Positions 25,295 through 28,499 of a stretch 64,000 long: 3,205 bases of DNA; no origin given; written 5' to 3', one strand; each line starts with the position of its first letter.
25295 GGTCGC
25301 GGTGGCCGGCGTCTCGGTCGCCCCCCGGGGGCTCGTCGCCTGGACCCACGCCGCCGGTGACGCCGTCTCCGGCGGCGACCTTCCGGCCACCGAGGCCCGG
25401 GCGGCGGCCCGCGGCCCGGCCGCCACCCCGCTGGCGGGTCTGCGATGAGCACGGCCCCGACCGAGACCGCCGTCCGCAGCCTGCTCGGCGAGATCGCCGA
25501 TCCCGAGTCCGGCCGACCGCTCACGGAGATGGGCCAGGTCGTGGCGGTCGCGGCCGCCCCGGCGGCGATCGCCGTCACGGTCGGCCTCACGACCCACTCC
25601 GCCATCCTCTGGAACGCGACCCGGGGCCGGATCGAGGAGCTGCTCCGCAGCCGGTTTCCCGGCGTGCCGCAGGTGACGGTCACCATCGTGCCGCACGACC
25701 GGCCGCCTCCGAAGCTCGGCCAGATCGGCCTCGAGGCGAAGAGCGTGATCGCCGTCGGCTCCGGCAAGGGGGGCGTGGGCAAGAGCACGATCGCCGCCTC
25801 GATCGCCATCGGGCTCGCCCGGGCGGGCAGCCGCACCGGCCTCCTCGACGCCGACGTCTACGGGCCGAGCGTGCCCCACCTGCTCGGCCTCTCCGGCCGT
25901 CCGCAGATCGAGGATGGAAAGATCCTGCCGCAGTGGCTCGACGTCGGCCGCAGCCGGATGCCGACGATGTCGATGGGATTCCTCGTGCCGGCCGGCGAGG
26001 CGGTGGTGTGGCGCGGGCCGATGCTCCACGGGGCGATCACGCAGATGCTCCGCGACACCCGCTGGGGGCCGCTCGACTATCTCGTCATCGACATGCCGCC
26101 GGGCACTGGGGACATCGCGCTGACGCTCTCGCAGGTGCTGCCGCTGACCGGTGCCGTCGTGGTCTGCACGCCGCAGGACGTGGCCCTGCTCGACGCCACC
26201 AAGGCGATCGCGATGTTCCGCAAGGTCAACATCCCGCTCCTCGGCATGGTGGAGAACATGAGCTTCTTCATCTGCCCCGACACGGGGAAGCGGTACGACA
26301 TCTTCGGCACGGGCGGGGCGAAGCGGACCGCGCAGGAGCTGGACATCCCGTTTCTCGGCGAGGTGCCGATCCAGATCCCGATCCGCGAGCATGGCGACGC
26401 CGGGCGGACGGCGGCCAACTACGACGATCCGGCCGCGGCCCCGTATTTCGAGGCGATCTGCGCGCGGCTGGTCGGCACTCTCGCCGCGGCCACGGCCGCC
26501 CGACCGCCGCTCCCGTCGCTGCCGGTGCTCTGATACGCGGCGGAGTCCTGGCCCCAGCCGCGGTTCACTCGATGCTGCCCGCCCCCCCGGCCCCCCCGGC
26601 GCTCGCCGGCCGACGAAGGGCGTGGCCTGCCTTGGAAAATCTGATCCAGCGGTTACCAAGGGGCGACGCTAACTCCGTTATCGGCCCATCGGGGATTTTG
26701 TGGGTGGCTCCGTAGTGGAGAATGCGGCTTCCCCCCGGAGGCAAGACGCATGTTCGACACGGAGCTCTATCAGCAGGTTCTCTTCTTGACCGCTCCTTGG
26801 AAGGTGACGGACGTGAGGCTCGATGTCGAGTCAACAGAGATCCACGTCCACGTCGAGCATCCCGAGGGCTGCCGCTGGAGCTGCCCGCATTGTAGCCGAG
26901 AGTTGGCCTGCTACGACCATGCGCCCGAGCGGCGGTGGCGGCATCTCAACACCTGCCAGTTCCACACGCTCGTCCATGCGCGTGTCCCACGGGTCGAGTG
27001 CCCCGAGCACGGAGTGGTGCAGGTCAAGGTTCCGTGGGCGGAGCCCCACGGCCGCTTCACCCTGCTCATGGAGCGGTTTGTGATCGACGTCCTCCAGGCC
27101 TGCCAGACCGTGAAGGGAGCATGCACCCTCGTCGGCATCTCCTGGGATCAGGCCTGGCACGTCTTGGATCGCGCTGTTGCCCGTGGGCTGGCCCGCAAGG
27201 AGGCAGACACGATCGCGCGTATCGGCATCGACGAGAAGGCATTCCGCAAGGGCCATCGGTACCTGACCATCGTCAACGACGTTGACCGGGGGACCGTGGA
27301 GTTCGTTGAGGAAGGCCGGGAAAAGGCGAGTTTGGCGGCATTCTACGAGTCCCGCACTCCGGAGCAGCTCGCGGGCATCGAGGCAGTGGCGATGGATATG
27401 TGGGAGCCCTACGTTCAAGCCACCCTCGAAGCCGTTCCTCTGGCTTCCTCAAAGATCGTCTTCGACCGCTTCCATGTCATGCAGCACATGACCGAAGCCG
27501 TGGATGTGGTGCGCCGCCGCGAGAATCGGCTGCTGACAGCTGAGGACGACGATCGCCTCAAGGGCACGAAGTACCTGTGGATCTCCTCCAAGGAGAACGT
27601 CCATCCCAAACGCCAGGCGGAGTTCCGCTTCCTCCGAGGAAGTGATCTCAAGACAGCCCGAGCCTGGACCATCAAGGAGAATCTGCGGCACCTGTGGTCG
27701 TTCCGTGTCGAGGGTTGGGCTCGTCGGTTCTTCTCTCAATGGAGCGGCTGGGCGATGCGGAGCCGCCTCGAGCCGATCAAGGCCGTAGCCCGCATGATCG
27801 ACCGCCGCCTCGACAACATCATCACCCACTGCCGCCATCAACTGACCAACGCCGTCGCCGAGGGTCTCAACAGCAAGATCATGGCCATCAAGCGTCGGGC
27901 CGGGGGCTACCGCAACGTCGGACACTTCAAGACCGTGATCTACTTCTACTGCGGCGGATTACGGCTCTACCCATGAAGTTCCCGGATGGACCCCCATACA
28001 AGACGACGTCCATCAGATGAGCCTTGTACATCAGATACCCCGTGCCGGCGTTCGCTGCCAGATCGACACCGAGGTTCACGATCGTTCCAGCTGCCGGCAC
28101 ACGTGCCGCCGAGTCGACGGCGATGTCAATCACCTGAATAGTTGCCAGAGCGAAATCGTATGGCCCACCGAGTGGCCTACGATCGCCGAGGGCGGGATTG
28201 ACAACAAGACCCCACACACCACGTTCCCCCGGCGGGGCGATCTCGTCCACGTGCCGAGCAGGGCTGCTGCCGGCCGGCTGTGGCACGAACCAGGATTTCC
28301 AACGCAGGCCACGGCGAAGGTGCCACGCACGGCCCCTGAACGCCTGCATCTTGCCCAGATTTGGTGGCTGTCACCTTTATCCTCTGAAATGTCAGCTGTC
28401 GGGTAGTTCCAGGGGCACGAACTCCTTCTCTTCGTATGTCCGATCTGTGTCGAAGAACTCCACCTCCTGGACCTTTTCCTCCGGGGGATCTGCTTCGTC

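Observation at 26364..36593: ~9.9 kb lower-GC island bracketed by two diverged copies of the 3' end of the mrp/apbC gene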

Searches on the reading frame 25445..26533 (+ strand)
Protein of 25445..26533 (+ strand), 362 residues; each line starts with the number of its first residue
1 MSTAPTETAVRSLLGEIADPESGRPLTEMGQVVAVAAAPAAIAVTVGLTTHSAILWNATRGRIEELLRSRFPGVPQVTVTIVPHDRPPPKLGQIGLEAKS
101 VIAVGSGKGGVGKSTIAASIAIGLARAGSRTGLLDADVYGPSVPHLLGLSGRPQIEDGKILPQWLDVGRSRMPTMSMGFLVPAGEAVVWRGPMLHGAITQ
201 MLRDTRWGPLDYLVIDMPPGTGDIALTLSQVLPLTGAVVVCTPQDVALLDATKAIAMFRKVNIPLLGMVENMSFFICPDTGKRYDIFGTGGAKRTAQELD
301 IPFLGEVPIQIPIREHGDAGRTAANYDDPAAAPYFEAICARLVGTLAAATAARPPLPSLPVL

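Call 6: search_protein_families(library=pfam, proteins=[window:25445-26533:+], max_evalue=0.01)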
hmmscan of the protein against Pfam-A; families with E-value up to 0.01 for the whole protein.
window:25445-26533:+ (362 aa): 7 families
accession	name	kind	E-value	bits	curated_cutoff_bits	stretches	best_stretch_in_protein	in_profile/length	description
PF10609.15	ParA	-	1.7e-92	309.8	27.1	1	98-342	2-245/246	NUBPL iron-transfer P-loop NTPase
PF01656.29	CbiA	-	7.3e-10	39.3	25.4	1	102-272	1-75/125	CobQ/CobB/MinD/ParA nucleotide binding domain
PF01883.24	FeS_assembly_P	-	4.4e-09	36.9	23.5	1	7-79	1-73/73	Iron-sulfur cluster assembly protein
PF13614.12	AAA_31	-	3.8e-07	30.6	27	1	101-138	3-40/177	AAA domain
PF09140.17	MipZ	-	1.4e-05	25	20.7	1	101-141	2-42/262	ATPase MipZ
PF02374.21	ArsA_ATPase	-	4.3e-05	23.3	24.3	1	106-136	7-37/305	Anion-transporting ATPase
PF00142.24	Fer4_NifH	-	0.0073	16.2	25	0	106-132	6-32/271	4Fe-4S iron sulfur cluster binding proteins, NifH/frxC family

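Call 10: find_related_loci(query=window:25445-26533:+, collection=genome_contigs, flank=10000)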
Query window:25445-26533:+ (362 aa) in genome_contigs; peptide patterns used: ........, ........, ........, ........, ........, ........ (x = any residue, [..] = any of these).
600 stretches matched a pattern (row limit reached: there are more); 584 encode a relative of the query (tblastn E <= 1e-3); the best 80 are kept; 80 distinct loci.
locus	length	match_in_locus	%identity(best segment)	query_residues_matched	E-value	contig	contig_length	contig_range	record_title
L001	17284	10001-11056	93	1-352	0e+0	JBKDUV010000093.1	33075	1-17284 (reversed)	MAG: Planctomycetia bacterium isolate samp_4355_semibin_45 samp_4355_437671, whole genome shotgun sequence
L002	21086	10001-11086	84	1-362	0e+0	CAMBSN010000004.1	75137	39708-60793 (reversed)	MAG: Candidatus Kuenenia stuttgartiensis isolate AE-24oct19-66 genome assembly, contig: AE-24oct19-C210, whole genome sh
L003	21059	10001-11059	86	1-353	0e+0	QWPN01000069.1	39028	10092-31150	MAG: Planctomycetota bacterium isolate ZE-3NOV15-plancto5 ZE-3NOV15-C482, whole genome shotgun sequence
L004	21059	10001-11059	86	1-353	0e+0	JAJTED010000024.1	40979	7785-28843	MAG: Planctomycetaceae bacterium isolate 49628_E33.1 Sample_49628_scaffold_1219, whole genome shotgun sequence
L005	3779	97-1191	83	1-362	0e+0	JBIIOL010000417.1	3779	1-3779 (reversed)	MAG: Pirellulales bacterium isolate ME2002-10-08pf_3300042317_group1_bin47 Rohwer_bin1734_scaffold_25469_c1, whole genom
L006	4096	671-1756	84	1-362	0e+0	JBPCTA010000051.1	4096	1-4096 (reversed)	MAG: Pirellulales bacterium S1Ck117_930257_flag_1_multi_4.1277_len_4096, whole genome shotgun sequence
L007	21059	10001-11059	85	1-353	0e+0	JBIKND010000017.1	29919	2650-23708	MAG: Pirellulales bacterium isolate ME2014-09-21_3300035681_group5_bin192 Rohwer_bin1714_scaffold_725_c1, whole genome s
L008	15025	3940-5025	84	1-362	0e+0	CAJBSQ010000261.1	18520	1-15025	MAG: uncultured Planctomycetaceae bacterium isolate Loc080925-8m_bin-400 genome assembly, contig: bin-400:261/817, whole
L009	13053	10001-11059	84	1-353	0e+0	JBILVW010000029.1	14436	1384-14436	MAG: Pirellulales bacterium isolate ME2018-08-20_3300044629_group8_bin88 Rohwer_bin1718_scaffold_3578_c1, whole genome s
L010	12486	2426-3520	82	1-362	0e+0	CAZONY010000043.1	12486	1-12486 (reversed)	MAG TPA_asm: uncultured Chitinophagaceae bacterium isolate SRP193358_co1_905 genome assembly, contig: NODE_14296_length_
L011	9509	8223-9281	84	1-353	0e+0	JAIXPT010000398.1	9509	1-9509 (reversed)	MAG: Planctomycetaceae bacterium isolate C1_MAG_00073 C1_MAG_00073_000000000016, whole genome shotgun sequence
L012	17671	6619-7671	82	3-353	0e+0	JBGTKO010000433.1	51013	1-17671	MAG: Pirellulales bacterium isolate JTS-RE314 k141_4076526, whole genome shotgun sequence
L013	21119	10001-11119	78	1-362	0e+0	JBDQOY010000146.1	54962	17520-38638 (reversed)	MAG: Pirellulales bacterium isolate SFB_27S_18OctNov_coas_55 k141_1821228, whole genome shotgun sequence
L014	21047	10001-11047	84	5-353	0e+0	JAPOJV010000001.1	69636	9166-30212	MAG: bacterium isolate bin72 k141_779863_length_69636_cov_31.9055, whole genome shotgun sequence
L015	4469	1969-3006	83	8-353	0e+0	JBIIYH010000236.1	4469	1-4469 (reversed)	MAG: Pirellulales bacterium isolate ME2005-09-19_3300034101_group2_bin164 Rohwer_bin1690_scaffold_31221_c1, whole genome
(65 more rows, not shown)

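Call 15: find_encoding_contigs(protein=window:25445-26533:+, flank=10000, max_places=10)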
Protein window:25445-26533:+ (362 aa): 22 contigs read that carry it; 10 places shown.
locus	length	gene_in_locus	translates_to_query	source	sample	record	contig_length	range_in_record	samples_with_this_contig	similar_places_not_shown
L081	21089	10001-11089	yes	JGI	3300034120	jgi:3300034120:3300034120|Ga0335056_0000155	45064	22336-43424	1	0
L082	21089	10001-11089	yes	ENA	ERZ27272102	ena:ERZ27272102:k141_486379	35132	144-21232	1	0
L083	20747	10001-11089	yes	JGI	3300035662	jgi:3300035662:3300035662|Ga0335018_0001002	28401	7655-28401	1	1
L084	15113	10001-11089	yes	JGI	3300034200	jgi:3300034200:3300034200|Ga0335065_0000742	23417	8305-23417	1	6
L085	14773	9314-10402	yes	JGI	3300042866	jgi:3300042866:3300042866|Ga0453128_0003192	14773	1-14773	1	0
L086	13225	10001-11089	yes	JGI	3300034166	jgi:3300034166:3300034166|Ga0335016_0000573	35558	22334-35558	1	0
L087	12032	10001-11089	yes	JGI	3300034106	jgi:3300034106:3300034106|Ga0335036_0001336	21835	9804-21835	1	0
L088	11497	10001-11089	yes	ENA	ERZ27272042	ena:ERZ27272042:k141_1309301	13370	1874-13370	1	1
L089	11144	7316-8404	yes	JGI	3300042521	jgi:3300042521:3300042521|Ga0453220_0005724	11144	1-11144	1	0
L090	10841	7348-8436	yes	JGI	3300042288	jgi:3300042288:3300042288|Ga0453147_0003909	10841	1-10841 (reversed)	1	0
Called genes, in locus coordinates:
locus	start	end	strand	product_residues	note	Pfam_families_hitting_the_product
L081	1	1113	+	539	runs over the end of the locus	PF13510:Fer2_4, PF10588:NADH-G_4Fe-4S_3, PF22117:Fer4_Nqo3, PF00384:Molybdopterin (weak)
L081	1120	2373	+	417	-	PF00146:NADHdh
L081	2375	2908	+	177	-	PF13183:Fer4_8 (faint), PF14697:Fer4_21 (faint), PF12797:Fer4_2 (faint), PF13237:Fer4_10 (faint), PF12837:Fer4_6 (faint), PF12838:Fer4_7, PF13187:Fer4_9, PF00037:Fer4, +1 more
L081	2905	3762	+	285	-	PF00499:Oxidored_q3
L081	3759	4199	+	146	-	PF00420:Oxidored_q2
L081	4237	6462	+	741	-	PF00662:Proton_antipo_N, PF00361:Proton_antipo_M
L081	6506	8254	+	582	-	PF00361:Proton_antipo_M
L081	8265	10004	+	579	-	PF00361:Proton_antipo_M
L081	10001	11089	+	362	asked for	PF01883:FeS_assembly_P, PF01656:CbiA, PF09140:MipZ (weak), PF10609:ParA, PF13614:AAA_31 (weak)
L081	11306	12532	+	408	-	PF14690:Zn_ribbon_ISL3, PF13542:HTH_Tnp_ISL3, PF01610:DDE_Tnp_ISL3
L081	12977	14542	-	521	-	-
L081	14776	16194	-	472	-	PF07586:HXXSHH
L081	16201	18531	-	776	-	PF07635:PSCyt1 (faint), PF07637:PSD5 (faint), PF07631:PSD4, PF07627:PSCyt3, PF07624:PSD2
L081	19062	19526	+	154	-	PF26512:SOI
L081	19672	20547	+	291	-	PF00702:Hydrolase (faint), PF05116:S6PP (faint), PF08282:Hydrolase_3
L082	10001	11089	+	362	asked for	PF01883:FeS_assembly_P, PF01656:CbiA, PF09140:MipZ (weak), PF10609:ParA, PF13614:AAA_31 (weak)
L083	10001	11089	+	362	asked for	PF01883:FeS_assembly_P, PF01656:CbiA, PF09140:MipZ (weak), PF10609:ParA, PF13614:AAA_31 (weak)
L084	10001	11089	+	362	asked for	PF01883:FeS_assembly_P, PF01656:CbiA, PF09140:MipZ (weak), PF10609:ParA, PF13614:AAA_31 (weak)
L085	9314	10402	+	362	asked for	PF01883:FeS_assembly_P, PF01656:CbiA, PF09140:MipZ (weak), PF10609:ParA, PF13614:AAA_31 (weak)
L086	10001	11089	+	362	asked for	PF01883:FeS_assembly_P, PF01656:CbiA, PF09140:MipZ (weak), PF10609:ParA, PF13614:AAA_31 (weak)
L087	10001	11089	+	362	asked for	PF01883:FeS_assembly_P, PF01656:CbiA, PF09140:MipZ (weak), PF10609:ParA, PF13614:AAA_31 (weak)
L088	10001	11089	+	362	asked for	PF01883:FeS_assembly_P, PF01656:CbiA, PF09140:MipZ (weak), PF10609:ParA, PF13614:AAA_31 (weak)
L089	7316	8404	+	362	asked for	PF01883:FeS_assembly_P, PF01656:CbiA, PF09140:MipZ (weak), PF10609:ParA, PF13614:AAA_31 (weak)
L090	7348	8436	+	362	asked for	PF01883:FeS_assembly_P, PF01656:CbiA, PF09140:MipZ (weak), PF10609:ParA, PF13614:AAA_31 (weak)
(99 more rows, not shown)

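Call 66: find_related_loci(query=window:25445-26533:+, collection=viral_contigs, flank=10000)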
Query window:25445-26533:+ (362 aa) in viral_contigs; peptide patterns used: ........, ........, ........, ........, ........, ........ (x = any residue, [..] = any of these).
23 stretches matched a pattern; 14 encode a relative of the query (tblastn E <= 1e-3); 14 distinct loci.
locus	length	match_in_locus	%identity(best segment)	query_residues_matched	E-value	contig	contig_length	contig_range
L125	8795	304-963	52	99-320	8e-73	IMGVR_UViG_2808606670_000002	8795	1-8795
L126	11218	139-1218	42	3-361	2e-72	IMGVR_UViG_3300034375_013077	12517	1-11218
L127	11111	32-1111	42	3-361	3e-72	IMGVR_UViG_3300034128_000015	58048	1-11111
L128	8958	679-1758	42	3-361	4e-72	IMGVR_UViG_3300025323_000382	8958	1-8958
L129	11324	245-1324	42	3-361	1e-71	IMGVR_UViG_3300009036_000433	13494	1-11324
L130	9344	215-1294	42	3-361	2e-71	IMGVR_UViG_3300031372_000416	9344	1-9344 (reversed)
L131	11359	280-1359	41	3-361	5e-71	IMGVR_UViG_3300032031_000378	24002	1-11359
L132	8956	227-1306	41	3-361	1e-70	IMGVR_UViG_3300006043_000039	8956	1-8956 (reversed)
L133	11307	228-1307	41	3-361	2e-70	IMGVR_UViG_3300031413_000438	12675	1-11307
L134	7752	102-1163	42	3-351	3e-70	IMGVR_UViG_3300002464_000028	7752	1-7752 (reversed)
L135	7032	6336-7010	44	97-321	7e-56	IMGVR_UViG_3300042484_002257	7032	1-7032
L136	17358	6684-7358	39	97-320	1e-46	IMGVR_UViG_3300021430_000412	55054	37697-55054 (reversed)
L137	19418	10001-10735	42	97-342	4e-56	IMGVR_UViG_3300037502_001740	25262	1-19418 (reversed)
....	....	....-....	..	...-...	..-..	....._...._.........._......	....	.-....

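Call 71: search_protein_families(library=pfam, proteins=[L127:1513-2091:+, L127:2088-4727:-, L127:2073-3188:+, L127:3192-4700:+, L127:4858-6153:+, L131:2330-4909:-, L131:2423-4291:+, L131:4961-5950:-], max_evalue=0.001)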
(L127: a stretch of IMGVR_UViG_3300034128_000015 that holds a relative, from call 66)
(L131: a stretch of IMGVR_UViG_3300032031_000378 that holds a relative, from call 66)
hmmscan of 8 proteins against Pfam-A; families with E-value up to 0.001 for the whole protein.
L127:1513-2091:+ (192 aa): 0 families

L127:2088-4727:- (879 aa): 5 families
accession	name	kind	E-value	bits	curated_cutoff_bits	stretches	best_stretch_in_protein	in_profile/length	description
PF00488.27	MutS_V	-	3.6e-85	285.1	30.2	1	629-815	1-188/188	MutS domain V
PF05192.23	MutS_III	-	5.3e-48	164.4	34.1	1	289-578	1-194/194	MutS domain III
PF01624.25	MutS_I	-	1.1e-43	148.4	20.6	1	28-139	1-112/113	MutS domain I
PF05188.22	MutS_II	-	4.2e-33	115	25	1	148-273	1-133/133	MutS domain II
PF05190.23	MutS_IV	-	8.6e-28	96.9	22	1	447-537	1-91/92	MutS family domain IV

L127:2073-3188:+ (371 aa): 0 families

L127:3192-4700:+ (502 aa): 0 families

L127:4858-6153:+ (431 aa): 2 families
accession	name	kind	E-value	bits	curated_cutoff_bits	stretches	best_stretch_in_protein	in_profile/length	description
PF18476.7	PIN_8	-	4.4e-59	200.6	26.1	1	24-245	1-227/227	PIN like domain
PF16289.11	PIN_12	-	3.3e-07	31.3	32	1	26-227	2-170/172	PIN domain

L131:2330-4909:- (859 aa): 5 families
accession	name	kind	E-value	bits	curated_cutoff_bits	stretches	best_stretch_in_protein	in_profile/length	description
PF00488.27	MutS_V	-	3.1e-85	285.4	30.2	1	609-795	1-188/188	MutS domain V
PF05192.23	MutS_III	-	1.7e-48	166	34.1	1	269-558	1-194/194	MutS domain III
PF01624.25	MutS_I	-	1.1e-43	148.5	20.6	1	8-119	1-112/113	MutS domain I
PF05188.22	MutS_II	-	4.6e-34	118.1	25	1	128-253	1-133/133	MutS domain II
PF05190.23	MutS_IV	-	1.3e-27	96.4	22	1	427-517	1-91/92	MutS family domain IV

L131:2423-4291:+ (622 aa): 0 families

L131:4961-5950:- (329 aa): 1 family
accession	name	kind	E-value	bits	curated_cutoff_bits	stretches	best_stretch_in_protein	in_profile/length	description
PF00589.27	Phage_integrase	-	5e-14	52.9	27.1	1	159-314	2-169/172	Phage integrase family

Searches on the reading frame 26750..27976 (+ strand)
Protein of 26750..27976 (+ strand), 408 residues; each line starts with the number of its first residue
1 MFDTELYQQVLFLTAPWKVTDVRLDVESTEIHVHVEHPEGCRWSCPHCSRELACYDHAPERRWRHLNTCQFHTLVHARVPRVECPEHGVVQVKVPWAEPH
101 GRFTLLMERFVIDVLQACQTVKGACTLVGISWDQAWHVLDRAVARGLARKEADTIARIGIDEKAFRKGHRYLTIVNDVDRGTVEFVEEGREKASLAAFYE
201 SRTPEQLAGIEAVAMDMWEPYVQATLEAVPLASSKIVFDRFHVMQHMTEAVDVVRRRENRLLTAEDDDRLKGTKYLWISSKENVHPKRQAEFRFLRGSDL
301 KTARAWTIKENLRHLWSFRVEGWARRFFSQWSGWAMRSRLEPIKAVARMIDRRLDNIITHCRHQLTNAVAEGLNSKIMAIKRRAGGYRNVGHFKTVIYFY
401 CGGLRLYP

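Call 6: search_protein_families(library=pfam, proteins=[window:26750-27976:+], max_evalue=0.01)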
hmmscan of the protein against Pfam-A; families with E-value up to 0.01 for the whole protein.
window:26750-27976:+ (408 aa): 3 families
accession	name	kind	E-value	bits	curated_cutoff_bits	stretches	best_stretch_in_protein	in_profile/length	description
PF01610.23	DDE_Tnp_ISL3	-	9e-72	242.2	23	1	158-397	1-240/240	Transposase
PF13542.12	HTH_Tnp_ISL3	-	5.2e-15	55.1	27.4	1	92-143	1-51/51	Helix-turn-helix domain of transposase family ISL3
PF14690.11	Zn_ribbon_ISL3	-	2.6e-12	47.4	25.5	1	43-87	3-47/47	zinc-finger of transposase IS204/IS1001/IS1096/IS1165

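Call 72: search_protein_families(library=ncbifam, proteins=[window:26750-27976:+], max_evalue=0.01)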
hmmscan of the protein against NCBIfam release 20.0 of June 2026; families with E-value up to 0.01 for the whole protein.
window:26750-27976:+ (408 aa): 3 families
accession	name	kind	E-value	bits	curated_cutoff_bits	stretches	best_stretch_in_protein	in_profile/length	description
NF033550.5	transpos_ISL3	equivalog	8.5e-95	318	180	1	33-399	2-369/370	ISL3 family transposase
NF049919.1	DesA_ISL3_tail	domain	1.5e-19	70.6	30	1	235-352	1-120/122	DesA/ISL3 alpha bundle tail domain-containing protein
NF049917.1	ISAon1_downstr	equivalog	1.6e-14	53.8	250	2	286-393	212-318/327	ISAon1 family transposase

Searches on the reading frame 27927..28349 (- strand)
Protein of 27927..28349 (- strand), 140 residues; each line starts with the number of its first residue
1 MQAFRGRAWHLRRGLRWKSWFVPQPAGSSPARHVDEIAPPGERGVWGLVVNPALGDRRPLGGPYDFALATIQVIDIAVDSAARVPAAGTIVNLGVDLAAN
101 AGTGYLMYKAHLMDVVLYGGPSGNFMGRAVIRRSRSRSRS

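Call 6: search_protein_families(library=pfam, proteins=[window:27927-28349:-], max_evalue=0.01)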
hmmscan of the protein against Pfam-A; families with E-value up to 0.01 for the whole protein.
window:27927-28349:- (140 aa): 0 families

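Call 72: search_protein_families(library=ncbifam, proteins=[window:27927-28349:-], max_evalue=0.01)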
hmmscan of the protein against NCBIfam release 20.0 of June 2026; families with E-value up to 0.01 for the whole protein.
window:27927-28349:- (140 aa): 0 families

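Call 73: search_protein_families(library=padloc, proteins=[window:27927-28349:-], max_evalue=0.01)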
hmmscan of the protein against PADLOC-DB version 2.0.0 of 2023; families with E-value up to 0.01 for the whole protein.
window:27927-28349:- (140 aa): 0 families
